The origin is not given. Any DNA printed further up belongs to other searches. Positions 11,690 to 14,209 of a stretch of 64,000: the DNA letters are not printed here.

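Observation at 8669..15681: Acetone-carboxylase-like operon with alpha-gamma fusion, an inserted orphan SBP, and a thiolase/DUF35 pair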

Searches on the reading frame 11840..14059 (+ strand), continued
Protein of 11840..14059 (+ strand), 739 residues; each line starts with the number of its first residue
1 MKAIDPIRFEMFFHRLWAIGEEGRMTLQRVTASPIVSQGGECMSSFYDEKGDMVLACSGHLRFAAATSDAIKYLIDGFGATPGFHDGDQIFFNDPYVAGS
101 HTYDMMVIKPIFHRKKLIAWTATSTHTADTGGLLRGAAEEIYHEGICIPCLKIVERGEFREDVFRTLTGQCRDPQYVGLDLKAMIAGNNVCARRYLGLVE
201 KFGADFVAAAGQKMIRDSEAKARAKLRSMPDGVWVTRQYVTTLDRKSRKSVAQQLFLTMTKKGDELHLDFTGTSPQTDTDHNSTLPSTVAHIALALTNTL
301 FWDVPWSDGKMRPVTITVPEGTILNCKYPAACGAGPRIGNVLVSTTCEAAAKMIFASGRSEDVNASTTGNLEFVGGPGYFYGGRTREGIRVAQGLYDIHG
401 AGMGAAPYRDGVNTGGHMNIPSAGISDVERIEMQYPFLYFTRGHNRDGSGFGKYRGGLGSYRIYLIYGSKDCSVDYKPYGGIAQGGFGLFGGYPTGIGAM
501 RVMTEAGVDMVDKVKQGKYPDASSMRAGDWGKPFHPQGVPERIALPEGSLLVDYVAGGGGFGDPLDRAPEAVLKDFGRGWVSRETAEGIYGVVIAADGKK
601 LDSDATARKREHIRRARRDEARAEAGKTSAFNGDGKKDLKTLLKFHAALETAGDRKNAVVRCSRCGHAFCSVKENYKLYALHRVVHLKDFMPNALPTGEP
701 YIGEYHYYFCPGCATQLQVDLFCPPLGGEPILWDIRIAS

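Call 17: search_solved_structures(query=window:11840-14059:+, max_evalue=0.01, show_alignments=0)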
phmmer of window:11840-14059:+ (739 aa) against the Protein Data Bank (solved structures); distinct sequences matched with E-value up to 0.01: 7.
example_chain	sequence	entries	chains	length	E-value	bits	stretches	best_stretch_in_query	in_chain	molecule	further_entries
5l9w_A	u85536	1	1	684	1e-66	228.7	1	3-619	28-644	Acetophenone carboxylase delta subunit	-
7hk5_A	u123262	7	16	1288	2.2e-53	184.6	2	6-466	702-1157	N-methylhydantoinase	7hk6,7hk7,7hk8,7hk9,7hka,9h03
5m45_A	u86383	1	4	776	1.5e-49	172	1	4-618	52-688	Acetone carboxylase alpha subunit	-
5svb_A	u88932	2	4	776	9.9e-49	169.3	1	4-618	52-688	Acetone carboxylase alpha subunit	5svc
6yra_B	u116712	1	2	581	2.1e-42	148.3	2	1-460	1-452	Hydantoinase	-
5m45_C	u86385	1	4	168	0.0001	23.8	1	656-722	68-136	Acetone carboxylase gamma subunit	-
5svb_C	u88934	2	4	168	0.00036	21.9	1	656-722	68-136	Acetone carboxylase gamma subunit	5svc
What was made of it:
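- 11840..14059 (+): HyuB-like beta subunit fused to an AcxC-like gamma domain, 739 aa. Best solved relative is ApcD 5l9w_A at 229 bits, ahead of NMHase (185), AcxB (172) and CapB (148) (call 17).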

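Call 29: search_solved_structures(query=window:11840-14059:+, max_evalue=1e-20, show_alignments=5)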
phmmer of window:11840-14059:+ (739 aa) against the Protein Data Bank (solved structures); distinct sequences matched with E-value up to 1e-20: 5.
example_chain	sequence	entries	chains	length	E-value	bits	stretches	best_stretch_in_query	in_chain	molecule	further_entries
5l9w_A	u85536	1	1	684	1e-66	228.7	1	3-619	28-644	Acetophenone carboxylase delta subunit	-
7hk5_A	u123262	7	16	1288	2.2e-53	184.6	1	6-466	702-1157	N-methylhydantoinase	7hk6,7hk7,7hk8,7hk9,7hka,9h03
5m45_A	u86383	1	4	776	1.5e-49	172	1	4-618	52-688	Acetone carboxylase alpha subunit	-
5svb_A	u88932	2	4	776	9.9e-49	169.3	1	4-618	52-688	Acetone carboxylase alpha subunit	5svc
6yra_B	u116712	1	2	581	2.1e-42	148.3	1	1-460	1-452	Hydantoinase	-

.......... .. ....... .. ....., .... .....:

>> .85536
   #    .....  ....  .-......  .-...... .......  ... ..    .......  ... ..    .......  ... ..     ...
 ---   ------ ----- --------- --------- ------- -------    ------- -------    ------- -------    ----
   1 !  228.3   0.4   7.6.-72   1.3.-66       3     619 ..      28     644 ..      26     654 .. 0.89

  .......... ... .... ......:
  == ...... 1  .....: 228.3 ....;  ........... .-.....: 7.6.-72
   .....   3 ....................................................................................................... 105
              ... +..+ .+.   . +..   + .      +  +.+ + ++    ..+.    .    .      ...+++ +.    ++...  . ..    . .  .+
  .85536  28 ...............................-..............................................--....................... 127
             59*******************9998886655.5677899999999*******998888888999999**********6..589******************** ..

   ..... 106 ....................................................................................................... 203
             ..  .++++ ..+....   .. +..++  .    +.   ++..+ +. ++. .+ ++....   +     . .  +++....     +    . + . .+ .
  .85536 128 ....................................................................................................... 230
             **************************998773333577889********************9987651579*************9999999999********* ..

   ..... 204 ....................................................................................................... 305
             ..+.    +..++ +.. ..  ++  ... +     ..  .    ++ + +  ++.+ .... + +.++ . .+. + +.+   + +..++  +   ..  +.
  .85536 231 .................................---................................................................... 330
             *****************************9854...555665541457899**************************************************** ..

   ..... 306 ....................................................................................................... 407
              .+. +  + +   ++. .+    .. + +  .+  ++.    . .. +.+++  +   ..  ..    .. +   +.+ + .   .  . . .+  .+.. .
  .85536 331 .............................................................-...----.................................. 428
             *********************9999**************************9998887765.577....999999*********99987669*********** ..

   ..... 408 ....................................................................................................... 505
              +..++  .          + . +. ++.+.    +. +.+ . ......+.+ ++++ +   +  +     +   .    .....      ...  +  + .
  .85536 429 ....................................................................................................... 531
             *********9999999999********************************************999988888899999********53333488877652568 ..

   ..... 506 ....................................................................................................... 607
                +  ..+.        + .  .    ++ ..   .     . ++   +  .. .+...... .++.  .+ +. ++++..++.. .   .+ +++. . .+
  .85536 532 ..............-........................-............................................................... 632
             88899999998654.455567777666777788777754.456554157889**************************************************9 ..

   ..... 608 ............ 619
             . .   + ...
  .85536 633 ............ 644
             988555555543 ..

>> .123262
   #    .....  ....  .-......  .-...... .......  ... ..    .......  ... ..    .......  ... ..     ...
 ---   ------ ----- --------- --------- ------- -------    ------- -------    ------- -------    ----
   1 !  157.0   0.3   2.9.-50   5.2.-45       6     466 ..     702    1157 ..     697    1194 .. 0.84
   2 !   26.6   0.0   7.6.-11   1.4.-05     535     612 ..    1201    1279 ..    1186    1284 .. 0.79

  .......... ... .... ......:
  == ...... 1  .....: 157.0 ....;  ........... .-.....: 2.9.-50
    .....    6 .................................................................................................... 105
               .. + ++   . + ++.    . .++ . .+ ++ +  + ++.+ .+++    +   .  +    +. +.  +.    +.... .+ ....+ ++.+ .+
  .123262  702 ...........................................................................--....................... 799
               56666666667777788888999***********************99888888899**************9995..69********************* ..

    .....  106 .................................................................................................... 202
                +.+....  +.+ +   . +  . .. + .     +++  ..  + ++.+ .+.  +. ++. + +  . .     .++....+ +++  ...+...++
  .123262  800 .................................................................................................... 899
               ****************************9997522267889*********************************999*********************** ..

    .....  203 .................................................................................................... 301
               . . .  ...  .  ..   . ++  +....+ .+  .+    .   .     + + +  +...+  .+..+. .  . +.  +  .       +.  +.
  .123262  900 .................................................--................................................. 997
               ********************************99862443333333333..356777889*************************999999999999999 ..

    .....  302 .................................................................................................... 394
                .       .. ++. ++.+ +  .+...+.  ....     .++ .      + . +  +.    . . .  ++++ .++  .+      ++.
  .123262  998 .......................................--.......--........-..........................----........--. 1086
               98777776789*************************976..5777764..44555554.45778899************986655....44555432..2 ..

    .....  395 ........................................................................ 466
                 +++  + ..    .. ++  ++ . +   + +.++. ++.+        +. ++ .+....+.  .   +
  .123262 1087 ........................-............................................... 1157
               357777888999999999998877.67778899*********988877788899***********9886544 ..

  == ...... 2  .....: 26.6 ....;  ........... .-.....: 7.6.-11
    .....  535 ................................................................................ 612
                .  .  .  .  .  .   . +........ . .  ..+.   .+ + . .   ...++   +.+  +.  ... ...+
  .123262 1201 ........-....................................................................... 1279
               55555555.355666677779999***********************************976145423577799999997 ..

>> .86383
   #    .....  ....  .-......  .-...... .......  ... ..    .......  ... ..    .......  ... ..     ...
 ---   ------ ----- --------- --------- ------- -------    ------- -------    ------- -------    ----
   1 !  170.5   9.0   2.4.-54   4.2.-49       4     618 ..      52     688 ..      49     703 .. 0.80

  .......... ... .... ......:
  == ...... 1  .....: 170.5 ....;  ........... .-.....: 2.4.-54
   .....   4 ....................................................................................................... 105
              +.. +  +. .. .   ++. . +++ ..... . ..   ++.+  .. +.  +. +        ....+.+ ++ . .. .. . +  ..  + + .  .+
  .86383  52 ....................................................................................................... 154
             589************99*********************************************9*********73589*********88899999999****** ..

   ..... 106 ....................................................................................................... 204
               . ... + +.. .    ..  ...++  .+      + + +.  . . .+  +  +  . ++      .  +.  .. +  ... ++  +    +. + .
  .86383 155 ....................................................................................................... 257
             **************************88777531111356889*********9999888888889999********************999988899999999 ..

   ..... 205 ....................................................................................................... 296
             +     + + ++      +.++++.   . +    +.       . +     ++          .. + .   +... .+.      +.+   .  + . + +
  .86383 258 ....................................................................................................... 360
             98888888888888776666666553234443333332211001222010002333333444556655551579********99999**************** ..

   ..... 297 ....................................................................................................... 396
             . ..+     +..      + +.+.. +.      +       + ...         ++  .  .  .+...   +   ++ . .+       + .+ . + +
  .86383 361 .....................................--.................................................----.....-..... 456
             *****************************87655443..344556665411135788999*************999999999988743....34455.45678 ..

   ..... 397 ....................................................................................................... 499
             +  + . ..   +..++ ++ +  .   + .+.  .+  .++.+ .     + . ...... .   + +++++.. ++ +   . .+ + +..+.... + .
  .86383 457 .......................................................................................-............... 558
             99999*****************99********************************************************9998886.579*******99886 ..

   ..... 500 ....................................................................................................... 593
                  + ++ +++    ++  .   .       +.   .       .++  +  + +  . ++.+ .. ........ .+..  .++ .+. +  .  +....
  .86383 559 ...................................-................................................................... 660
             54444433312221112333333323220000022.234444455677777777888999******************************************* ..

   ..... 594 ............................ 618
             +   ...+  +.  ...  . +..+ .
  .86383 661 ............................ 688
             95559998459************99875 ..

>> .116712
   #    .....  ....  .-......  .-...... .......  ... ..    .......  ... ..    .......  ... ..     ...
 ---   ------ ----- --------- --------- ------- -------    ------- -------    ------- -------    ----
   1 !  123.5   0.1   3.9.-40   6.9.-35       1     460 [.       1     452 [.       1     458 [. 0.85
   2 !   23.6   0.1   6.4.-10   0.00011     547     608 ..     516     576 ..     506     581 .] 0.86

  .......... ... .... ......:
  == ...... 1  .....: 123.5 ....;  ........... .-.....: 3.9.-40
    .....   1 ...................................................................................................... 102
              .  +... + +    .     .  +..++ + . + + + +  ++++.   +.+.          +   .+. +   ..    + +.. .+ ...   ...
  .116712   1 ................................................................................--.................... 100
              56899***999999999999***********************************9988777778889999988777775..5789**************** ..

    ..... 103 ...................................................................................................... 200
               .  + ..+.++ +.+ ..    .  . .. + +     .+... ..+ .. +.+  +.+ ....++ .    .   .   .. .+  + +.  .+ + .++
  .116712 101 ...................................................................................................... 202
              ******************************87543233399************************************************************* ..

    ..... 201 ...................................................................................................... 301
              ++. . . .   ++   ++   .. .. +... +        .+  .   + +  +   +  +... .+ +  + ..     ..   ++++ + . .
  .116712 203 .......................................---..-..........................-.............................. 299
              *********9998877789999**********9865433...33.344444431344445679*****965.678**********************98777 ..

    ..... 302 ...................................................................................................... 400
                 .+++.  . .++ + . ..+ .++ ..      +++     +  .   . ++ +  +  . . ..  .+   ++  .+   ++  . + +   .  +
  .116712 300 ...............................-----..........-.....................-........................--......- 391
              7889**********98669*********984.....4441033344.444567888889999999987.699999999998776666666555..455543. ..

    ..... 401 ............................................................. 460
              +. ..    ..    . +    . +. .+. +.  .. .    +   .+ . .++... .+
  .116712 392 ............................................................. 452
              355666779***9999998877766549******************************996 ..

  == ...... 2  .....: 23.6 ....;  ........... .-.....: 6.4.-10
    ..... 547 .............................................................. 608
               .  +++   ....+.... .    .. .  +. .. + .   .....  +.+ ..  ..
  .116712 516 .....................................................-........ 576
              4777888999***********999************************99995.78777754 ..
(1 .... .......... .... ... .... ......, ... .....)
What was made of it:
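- On Acetone carboxylase (Acx): The beta part is about 620 aa, and the alignment starts at AcxB residue 52 (call 29).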

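Call 33: find_encoding_contigs(protein=P0106, flank=10000, max_places=2)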
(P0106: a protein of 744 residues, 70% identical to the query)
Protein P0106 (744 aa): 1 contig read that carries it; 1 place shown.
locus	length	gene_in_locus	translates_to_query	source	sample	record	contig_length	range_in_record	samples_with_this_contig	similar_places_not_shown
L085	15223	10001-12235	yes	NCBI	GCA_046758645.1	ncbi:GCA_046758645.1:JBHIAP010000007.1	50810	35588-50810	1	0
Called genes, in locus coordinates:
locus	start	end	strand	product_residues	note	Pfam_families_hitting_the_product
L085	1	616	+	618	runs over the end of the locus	PF00582:Usp, PF00535:Glycos_transf_2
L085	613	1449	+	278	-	PF08282:Hydrolase_3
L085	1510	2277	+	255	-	PF00378:ECH_1, PF16113:ECH_2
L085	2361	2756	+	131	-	PF07681:DoxX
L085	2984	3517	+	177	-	PF04893:Yip1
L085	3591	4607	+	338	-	PF01145:Band_7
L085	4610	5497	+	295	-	PF01145:Band_7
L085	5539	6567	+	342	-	PF01547:SBP_bac_1, PF13416:SBP_bac_8, PF13531:SBP_bac_11 (weak), PF13343:SBP_bac_6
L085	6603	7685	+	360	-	PF00190:Cupin_1 (faint), PF07883:Cupin_2 (weak)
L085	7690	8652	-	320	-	PF01073:3Beta_HSD, PF01370:Epimerase, PF02719:Polysacc_synt_2 (weak), PF04321:RmlD_sub_bind, PF16363:GDP_Man_Dehyd, PF07993:NAD_binding_4 (weak)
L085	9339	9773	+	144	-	PF06803:DUF1232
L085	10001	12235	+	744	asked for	PF02538:Hydantoinase_B, PF08882:Acetone_carb_G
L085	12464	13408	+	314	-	PF01073:3Beta_HSD, PF01370:Epimerase, PF04321:RmlD_sub_bind, PF13460:NAD_binding_10, PF16363:GDP_Man_Dehyd, PF02719:Polysacc_synt_2, PF07993:NAD_binding_4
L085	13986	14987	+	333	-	PF03544:TonB_C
